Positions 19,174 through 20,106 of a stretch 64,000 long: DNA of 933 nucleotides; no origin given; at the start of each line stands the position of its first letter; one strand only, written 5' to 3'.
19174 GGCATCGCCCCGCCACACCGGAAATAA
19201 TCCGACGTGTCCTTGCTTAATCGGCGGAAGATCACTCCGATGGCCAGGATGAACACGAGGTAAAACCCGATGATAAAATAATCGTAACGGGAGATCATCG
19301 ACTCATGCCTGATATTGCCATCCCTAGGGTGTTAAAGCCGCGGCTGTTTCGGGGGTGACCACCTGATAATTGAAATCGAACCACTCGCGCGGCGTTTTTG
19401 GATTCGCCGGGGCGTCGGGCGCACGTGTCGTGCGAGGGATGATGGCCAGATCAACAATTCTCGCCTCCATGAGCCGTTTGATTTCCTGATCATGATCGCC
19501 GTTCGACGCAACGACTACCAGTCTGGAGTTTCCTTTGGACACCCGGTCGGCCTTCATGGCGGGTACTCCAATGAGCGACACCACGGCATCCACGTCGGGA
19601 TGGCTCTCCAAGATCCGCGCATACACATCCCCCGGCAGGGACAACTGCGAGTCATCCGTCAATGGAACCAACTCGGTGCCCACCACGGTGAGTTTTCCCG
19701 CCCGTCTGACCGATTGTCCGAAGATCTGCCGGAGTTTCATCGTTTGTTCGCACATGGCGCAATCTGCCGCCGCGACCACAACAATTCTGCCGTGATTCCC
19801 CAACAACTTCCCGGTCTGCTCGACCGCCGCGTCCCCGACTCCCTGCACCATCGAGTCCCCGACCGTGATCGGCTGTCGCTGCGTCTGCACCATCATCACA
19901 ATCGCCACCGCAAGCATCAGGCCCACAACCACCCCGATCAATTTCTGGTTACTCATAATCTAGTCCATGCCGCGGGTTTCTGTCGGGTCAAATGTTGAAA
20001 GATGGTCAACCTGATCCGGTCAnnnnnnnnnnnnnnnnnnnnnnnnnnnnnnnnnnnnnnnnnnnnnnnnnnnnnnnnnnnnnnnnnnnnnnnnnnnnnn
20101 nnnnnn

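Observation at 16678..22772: Duplicated gene pair of H-X9-DG pseudopilin plus membrane-anchored CxxC (thioredoxin-fold-like) protein, co-oriented with a Na+/solute symporter and a LamG protein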

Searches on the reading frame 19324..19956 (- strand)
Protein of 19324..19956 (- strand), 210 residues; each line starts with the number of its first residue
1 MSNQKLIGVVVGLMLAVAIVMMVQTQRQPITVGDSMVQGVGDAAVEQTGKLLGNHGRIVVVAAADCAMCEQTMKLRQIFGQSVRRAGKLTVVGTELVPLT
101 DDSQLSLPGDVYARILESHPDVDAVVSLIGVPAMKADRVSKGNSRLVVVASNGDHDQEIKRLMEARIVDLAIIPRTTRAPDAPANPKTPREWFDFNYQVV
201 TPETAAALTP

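Call 3: search_protein_families(library=pfam, proteins=[window:19324-19956:-], max_evalue=1)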
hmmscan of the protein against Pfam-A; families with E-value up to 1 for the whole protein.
window:19324-19956:- (210 aa): 2 families
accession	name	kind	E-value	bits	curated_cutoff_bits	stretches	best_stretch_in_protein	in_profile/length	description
PF13407.12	Peripla_BP_4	-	0.067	13.2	35.1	1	39-136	105-198/258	Periplasmic binding protein domain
PF00107.32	ADH_zinc_N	-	0.08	13.3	31.8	1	36-84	62-108/129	Zinc-binding dehydrogenase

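Call 4: search_protein_families(library=ncbifam, proteins=[window:19324-19956:-], max_evalue=1)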
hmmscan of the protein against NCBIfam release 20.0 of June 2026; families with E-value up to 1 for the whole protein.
window:19324-19956:- (210 aa): 1 family
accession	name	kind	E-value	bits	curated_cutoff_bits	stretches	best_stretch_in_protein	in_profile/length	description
NF052440.1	TransRegGNTRPSEAE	equivalog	0.0025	16.9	400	1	19-126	147-246/333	HTH-type transcriptional regulator GntR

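Call 7: find_homologous_proteins(query=window:19324-19956:-, max_evalue=0.001)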
Query window:19324-19956:- (210 aa): 1 proteins with E <= 0.001 among 1367 candidates.
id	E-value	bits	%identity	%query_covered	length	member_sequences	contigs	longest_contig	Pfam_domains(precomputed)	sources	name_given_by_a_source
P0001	8.6e-130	448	100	100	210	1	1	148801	-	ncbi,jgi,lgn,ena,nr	ncbi:MAG TPA: hypothetical protein VMV72_10740 [Verrucomicrobiae bacterium]|nr:hypothetical protein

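Call 15: predict_structure(alignment_id=A1)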
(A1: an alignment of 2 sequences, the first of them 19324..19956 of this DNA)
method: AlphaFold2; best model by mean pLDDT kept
length: 210 residues; sequences in the alignment: 2
mean_pLDDT: 51.3   pTM: 0.45
mean pLDDT of the five models: 51.3, 50.8, 47.4, 46.7, 42.4
residues with pLDDT >= 90: 0; 70-90: 23; 50-70: 100; < 50: 87
segments of 3 or more residues with pLDDT < 50: 24-76, 82-87, 100-105, 128-143
pLDDT, mean of each block of 10 residues (from residue 1): 59 67 44 27 29 28 33 48 47 54 51 64 48 32 50 59 59 68 75 73 65
secondary structure, 60 per line:
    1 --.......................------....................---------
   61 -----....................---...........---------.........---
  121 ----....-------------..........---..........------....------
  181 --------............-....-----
elements in order: H3-25 H32-51 H66-85 E89-99 H109-117 E125-128 E142-151 H155-164 E171-174 H189-196 E197-200 H202-205

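Call 16: search_solved_structures(query=A1, max_evalue=10, show_alignments=2)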
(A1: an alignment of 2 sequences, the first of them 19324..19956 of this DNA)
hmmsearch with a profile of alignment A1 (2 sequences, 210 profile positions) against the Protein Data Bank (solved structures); distinct sequences matched with E-value up to 10: 2.
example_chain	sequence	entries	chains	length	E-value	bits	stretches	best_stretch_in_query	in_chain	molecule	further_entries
5z2n_B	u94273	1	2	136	0.32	13.7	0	42-67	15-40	Oxysterol-binding protein-related protein 1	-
5z2m_B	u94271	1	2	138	0.33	13.6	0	42-67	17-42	Oxysterol-binding protein-related protein 1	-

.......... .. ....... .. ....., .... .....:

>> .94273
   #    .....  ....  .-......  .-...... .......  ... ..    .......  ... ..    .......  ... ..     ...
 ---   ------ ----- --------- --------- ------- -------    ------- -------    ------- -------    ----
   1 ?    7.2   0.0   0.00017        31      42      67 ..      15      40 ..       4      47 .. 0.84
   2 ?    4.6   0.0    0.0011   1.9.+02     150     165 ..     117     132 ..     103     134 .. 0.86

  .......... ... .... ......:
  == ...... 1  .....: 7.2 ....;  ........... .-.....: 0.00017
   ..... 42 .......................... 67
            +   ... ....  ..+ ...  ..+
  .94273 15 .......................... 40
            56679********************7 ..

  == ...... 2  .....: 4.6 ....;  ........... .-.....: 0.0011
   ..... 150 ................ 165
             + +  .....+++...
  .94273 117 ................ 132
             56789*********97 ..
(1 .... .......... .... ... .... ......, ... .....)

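Call 17: search_protein_representatives(alignment_id=A1)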
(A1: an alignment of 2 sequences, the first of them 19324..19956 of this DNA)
Query: 2 sequences, 210 profile positions. Proteins with E-value up to 0.001 (for the whole library): 497; up to 1e-10: 207; up to 1e-30: 6. The best 150 are listed.
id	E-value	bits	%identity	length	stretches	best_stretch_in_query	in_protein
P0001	4.2e-119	412.0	-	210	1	1-210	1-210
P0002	6.7e-114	395.0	-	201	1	1-202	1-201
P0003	1.7e-51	191.0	-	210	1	1-208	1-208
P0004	3.2e-45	170.6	-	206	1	1-202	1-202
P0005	7.4e-41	156.3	-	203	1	1-200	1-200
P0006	2.0e-33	132.1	-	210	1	2-200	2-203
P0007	5.1e-30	120.9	-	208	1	5-206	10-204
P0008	5.4e-29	117.6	-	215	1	1-207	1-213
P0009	1.5e-27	112.8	-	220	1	1-208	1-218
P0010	1.2e-25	106.6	-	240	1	3-205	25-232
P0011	8.2e-25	103.9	-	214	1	5-208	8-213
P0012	2.3e-24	102.4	-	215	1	3-202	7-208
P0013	2.6e-24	102.2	-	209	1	14-208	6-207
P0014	4.6e-24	101.4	-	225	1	7-208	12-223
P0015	7.3e-24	100.8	-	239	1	7-204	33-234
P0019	6.4e-23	97.7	-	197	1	1-202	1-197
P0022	7.1e-22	94.3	-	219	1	15-210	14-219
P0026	1.5e-20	90.0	-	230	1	1-206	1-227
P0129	3.6e-13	65.9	-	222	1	6-202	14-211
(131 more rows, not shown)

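Call 26: find_related_loci(query=A3, collection=genome_contigs, flank=8000)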
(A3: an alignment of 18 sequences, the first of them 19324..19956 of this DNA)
Query A3 (210 aa) in genome_contigs; peptide patterns used: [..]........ (x = any residue, [..] = any of these).
33 stretches matched a pattern; 12 encode a relative of the query (tblastn E <= 1e-3); 12 distinct loci.
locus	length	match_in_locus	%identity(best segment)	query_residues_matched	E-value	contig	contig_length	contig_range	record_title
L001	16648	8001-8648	32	3-205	2e-29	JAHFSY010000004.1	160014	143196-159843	MAG: Verrucomicrobia bacterium isolate nzgw608 NODE_55_length_160015_cov_5.212460, whole genome shotgun sequence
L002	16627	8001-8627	34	3-208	3e-28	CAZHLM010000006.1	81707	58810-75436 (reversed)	MAG TPA_asm: uncultured Verrucomicrobiota bacterium isolate binchicken_co58_141 genome assembly, contig: NODE_223_length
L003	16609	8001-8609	33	6-208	8e-25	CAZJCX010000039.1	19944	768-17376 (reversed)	MAG TPA_asm: uncultured Verrucomicrobiota bacterium isolate SRP290908_co1_105 genome assembly, contig: NODE_3551_length_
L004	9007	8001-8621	29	9-205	1e-21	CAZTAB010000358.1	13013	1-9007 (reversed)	MAG TPA_asm: uncultured Verrucomicrobiota bacterium isolate SRP092796_co2_739 genome assembly, contig: k141_5070333, who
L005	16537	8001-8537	33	39-208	2e-19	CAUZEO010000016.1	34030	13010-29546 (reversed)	MAG: Kiritimatiellia bacterium isolate CB27_Tmax.59 genome assembly, contig: Ga0310121_10000784, whole genome shotgun se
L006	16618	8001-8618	27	3-203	1e-18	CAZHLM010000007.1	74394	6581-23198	MAG TPA_asm: uncultured Verrucomicrobiota bacterium isolate binchicken_co58_141 genome assembly, contig: NODE_271_length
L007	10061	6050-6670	26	9-208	6e-16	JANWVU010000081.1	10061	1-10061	MAG: Verrucomicrobiia bacterium isolate SKYG124 NODE_81_length_10061_cov_10.191406, whole genome shotgun sequence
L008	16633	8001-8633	28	2-208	1e-14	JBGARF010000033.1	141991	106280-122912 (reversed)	MAG: Limisphaerales bacterium isolate MAG_MBR_H10.46 MBRH10-46_opera_contig_505, whole genome shotgun sequence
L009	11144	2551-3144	24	9-208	1e-14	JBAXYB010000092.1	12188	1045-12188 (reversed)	MAG: Verrucomicrobiota bacterium isolate ELA754 MAG754_92, whole genome shotgun sequence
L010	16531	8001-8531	26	39-209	1e-13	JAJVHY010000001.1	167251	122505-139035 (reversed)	MAG: Verrucomicrobiia bacterium isolate Bin_23R c_000000000437, whole genome shotgun sequence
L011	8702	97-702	29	8-203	1e-11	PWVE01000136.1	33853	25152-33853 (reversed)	MAG: PVC group bacterium isolate CSSed11_284R1 CS-Sed11-C883, whole genome shotgun sequence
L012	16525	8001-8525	23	39-208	3e-5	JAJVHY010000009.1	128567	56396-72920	MAG: Verrucomicrobiia bacterium isolate Bin_23R c_000000000672, whole genome shotgun sequence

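Call 29: predict_structure(alignment_id=A2)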
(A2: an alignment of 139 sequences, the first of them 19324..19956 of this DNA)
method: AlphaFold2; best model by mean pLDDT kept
length: 210 residues; sequences in the alignment: 139
mean_pLDDT: 93.7   pTM: 0.85
mean pLDDT of the five models: 93.7, 93.5, 93.4, 93.4, 93.4
residues with pLDDT >= 90: 176; 70-90: 31; 50-70: 3; < 50: 0
segments of 3 or more residues with pLDDT < 50: none
pLDDT, mean of each block of 10 residues (from residue 1): 89 97 89 96 98 98 90 95 98 95 87 95 97 81 91 92 95 96 96 97 94
secondary structure, 60 per line:
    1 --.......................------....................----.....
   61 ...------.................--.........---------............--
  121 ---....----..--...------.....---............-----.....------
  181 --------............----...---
elements in order: H3-25 H32-51 E56-63 H70-86 E89-97 H109-118 E124-127 E145-149 H153-164 E170-174 H189-196 E197-200

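Call 33: fold_search(model_id=the predicted structure, library=pdb)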
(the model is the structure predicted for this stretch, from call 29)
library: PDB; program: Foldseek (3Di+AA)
matches with E <= 10: 1708; with E <= 0.001: 166
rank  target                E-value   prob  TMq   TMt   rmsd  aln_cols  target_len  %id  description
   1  6sw4_A                3.0e-07  1.00  0.57  0.42   7.7       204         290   13  The structure of AraP, an arabinose binding protein from Geobacillus stearothermophilus (released 2020-10-14)
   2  6guq                  3.2e-07  1.00  0.52  0.40   5.5       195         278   13  Crystal structure of GanP, a glucose-galactose binding protein from Geobacillus stearothermophilus, in complex with gluc (released 2019-07-03)
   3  6sw4_B                6.7e-07  1.00  0.56  0.41   7.8       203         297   14  The structure of AraP, an arabinose binding protein from Geobacillus stearothermophilus (released 2020-10-14)
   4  3g1w_A                6.7e-07  1.00  0.55  0.41   8.0       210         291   13  Crystal structure of sugar ABC transporter (sugar-binding protein) from Bacillus halodurans (released 2009-02-17)
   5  4ry0                  1.2e-06  1.00  0.52  0.39   6.6       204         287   11  Crystal structure of ribose transporter solute binding protein RHE_PF00037 from Rhizobium etli CFN 42, TARGET EFI-511357 (released 2014-12-24)
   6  5dkv_B                1.3e-06  1.00  0.49  0.36   5.7       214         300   19  Crystal Structure of an ABC transporter Solute Binding Protein from Agrobacterium vitis(Avis_5339, TARGET EFI-511225)  (released 2015-09-30)
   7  6gq0                  1.7e-06  1.00  0.50  0.39   5.7       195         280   13  Crystal structure of GanP, a glucose-galactose binding protein from Geobacillus stearothermophilus (released 2019-06-19)
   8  6gt9_A                2.3e-06  1.00  0.51  0.39   5.6       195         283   11  Crystal structure of GanP, a glucose-galactose binding protein from Geobacillus stearothermophilus, in complex with ga (released 2019-06-26)
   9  5hqj                  3.2e-06  1.00  0.52  0.39   5.5       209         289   12  Crystal structure of ABC transporter Solute Binding Protein B1G1H7 from Burkholderia graminis C4D1M, target EFI-511179,  (released 2016-03-02)
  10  5dkv_A                4.1e-06  1.00  0.48  0.35   5.6       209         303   18  Crystal Structure of an ABC transporter Solute Binding Protein from Agrobacterium vitis(Avis_5339, TARGET EFI-511225)  (released 2015-09-30)
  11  3g1w_B                5.2e-06  1.00  0.55  0.41   8.0       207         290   13  Crystal structure of sugar ABC transporter (sugar-binding protein) from Bacillus halodurans (released 2009-02-17)
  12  5dkv_C                5.2e-06  1.00  0.52  0.38   5.4       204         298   16  Crystal Structure of an ABC transporter Solute Binding Protein from Agrobacterium vitis(Avis_5339, TARGET EFI-511225)  (released 2015-09-30)
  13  3c6q_A                5.5e-06  1.00  0.52  0.38   5.3       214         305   14  Apo and ligand-bound form of a thermophilic glucose/xylose binding protein (released 2008-02-26)
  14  7x0p                  5.9e-06  1.00  0.53  0.37   5.4       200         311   10  Crystal structure of sugar binding protein CbpD from Clostridium thermocellum (released 2022-09-14)
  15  1dbp                  5.9e-06  1.00  0.51  0.41   5.3       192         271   15  IDENTICAL MUTATIONS AT CORRESPONDING POSITIONS IN TWO HOMOLOGOUS PROTEINS WITH NON-IDENTICAL EFFECTS (released 1994-05-31)
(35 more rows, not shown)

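Call 34: find_related_loci(query=A3, collection=metagenome_contigs, flank=6000)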
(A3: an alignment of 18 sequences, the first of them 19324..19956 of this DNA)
Query A3 (210 aa) in metagenome_contigs; peptide patterns used: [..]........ (x = any residue, [..] = any of these).
56 stretches matched a pattern; 34 encode a relative of the query (tblastn E <= 1e-3); 34 distinct loci.
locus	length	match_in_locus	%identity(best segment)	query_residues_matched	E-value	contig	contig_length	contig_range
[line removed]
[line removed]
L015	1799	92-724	31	2-208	2e-24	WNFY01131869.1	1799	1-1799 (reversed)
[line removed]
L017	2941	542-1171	29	2-210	1e-23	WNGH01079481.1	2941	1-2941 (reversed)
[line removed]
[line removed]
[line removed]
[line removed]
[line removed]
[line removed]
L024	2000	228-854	28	2-208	6e-22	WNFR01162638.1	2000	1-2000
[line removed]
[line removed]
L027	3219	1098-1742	28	3-208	8e-21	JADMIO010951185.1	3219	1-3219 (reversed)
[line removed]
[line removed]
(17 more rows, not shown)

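Call 39: search_protein_families(library=pfam, alignment_id=A4, max_evalue=0.01)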
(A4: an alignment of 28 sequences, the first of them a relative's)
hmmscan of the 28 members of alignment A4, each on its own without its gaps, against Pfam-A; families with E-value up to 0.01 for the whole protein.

A. member 1, L008:7020-7988:+ (322 aa): 1 family
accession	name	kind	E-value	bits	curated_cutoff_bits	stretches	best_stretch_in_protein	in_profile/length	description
PF07963.17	N_methyl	-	1.2e-06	28.3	21.2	1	71-93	5-27/27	Prokaryotic N-terminal methylation motif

B. families by the number of members that match (of 28 scanned): 23 families
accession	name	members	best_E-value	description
PF07963.17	N_methyl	13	3.9e-08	Prokaryotic N-terminal methylation motif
PF07596.16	SBP_bac_10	8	5.9e-08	Protein of unknown function (DUF1559)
PF13561.12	adh_short_C2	1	6.3e-55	Enoyl-(Acyl carrier protein) reductase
PF00005.33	ABC_tran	1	5.4e-47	ABC transporter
PF00106.31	adh_short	1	6.9e-42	short chain dehydrogenase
PF13377.12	Peripla_BP_3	1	1.3e-32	Periplasmic binding protein-like domain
PF24681.1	Kelch_KLHDC2_KLHL20_DRC7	1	3.9e-17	KLHDC2/KLHL20/DRC7 Kelch-repeats domain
PF13304.12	AAA_21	1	2.4e-10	AAA domain, putative AbiEii toxin, Type IV TA system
PF01344.31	Kelch_1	1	2.2e-09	Kelch motif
PF08659.16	KR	1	7.7e-09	KR domain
PF00532.27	Peripla_BP_1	1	1.9e-07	Periplasmic binding proteins and sugar binding domain of LacI family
PF23441.1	SDR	1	8.4e-07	SDR-like rossmann domain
PF00356.27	LacI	1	1.4e-06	Bacterial regulatory proteins, lacI family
PF13415.12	Kelch_3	1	3.3e-05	Galactose oxidase, central domain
PF24981.1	Beta-prop_ATRN-LZTR1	1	5.9e-05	Attractin/LZTR1 beta-propeller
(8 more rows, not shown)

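Call 43: find_homologous_proteins(query=A2, max_evalue=0.00001)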
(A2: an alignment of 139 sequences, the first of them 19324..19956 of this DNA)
Query A2 (139 sequences) (210 aa, profile of the alignment): 6 proteins with E <= 0.00001 among 8000 candidates.
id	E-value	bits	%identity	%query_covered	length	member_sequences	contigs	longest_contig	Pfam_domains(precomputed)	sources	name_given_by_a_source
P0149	9.3e-61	223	26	80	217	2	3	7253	-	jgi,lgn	-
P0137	2.5e-59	219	26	95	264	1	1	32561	-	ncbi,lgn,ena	ncbi:MAG: hypothetical protein WCS70_05430 [Verrucomicrobiota bacterium]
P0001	4.7e-59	218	100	100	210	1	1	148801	-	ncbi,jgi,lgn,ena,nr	ncbi:MAG TPA: hypothetical protein VMV72_10740 [Verrucomicrobiae bacterium]|nr:hypothetical protein 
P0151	1.8e-58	216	31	99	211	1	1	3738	PF13407.13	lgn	-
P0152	2.9e-58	215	25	81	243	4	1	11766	-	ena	-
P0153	4.2e-56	208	27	77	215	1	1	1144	-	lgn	-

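Call 58: find_encoding_contigs(protein=P0003, flank=6000, max_places=3)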
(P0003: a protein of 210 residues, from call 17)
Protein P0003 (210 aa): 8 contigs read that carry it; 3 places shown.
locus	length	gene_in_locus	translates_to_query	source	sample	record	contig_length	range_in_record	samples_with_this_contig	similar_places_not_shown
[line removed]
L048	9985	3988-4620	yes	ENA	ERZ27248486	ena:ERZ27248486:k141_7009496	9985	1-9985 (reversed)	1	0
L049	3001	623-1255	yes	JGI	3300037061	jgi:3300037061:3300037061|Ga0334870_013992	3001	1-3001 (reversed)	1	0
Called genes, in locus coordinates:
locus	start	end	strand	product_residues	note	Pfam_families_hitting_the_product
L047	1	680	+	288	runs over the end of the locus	-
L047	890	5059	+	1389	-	PF12951:PATR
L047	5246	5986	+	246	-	PF07963:N_methyl, PF07596:SBP_bac_10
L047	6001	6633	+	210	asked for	-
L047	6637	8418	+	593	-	PF00474:SSF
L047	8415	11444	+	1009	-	-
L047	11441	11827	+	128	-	-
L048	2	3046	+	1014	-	?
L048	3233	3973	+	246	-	PF07963:N_methyl, PF07596:SBP_bac_10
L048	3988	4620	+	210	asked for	-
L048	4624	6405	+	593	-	PF00474:SSF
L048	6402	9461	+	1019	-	-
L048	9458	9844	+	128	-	-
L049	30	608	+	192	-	-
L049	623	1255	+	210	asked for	-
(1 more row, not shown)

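Call 59: find_encoding_contigs(protein=P0004, flank=6000, max_places=2)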
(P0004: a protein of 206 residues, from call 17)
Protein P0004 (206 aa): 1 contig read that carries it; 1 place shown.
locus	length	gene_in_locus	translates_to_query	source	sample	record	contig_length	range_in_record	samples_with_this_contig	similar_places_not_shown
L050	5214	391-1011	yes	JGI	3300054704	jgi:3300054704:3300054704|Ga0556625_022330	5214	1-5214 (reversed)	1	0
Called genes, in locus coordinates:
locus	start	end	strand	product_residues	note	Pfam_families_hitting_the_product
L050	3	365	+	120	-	?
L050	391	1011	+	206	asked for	-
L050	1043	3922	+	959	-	PF05426:Alginate_lyase, PF25833:Fn3_SaeA_3rd (faint), PF00041:fn3 (weak)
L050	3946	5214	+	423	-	?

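Call 60: find_encoding_contigs(protein=P0005, flank=6000, max_places=2)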
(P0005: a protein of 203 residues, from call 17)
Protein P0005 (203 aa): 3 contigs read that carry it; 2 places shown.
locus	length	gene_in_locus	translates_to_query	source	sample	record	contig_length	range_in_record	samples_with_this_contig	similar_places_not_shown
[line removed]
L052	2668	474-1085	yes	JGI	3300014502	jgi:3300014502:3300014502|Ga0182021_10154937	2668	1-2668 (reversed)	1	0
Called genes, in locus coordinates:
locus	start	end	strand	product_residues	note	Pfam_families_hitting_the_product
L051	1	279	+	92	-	?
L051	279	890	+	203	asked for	-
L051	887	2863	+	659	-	?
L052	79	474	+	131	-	-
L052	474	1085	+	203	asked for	-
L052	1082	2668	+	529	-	?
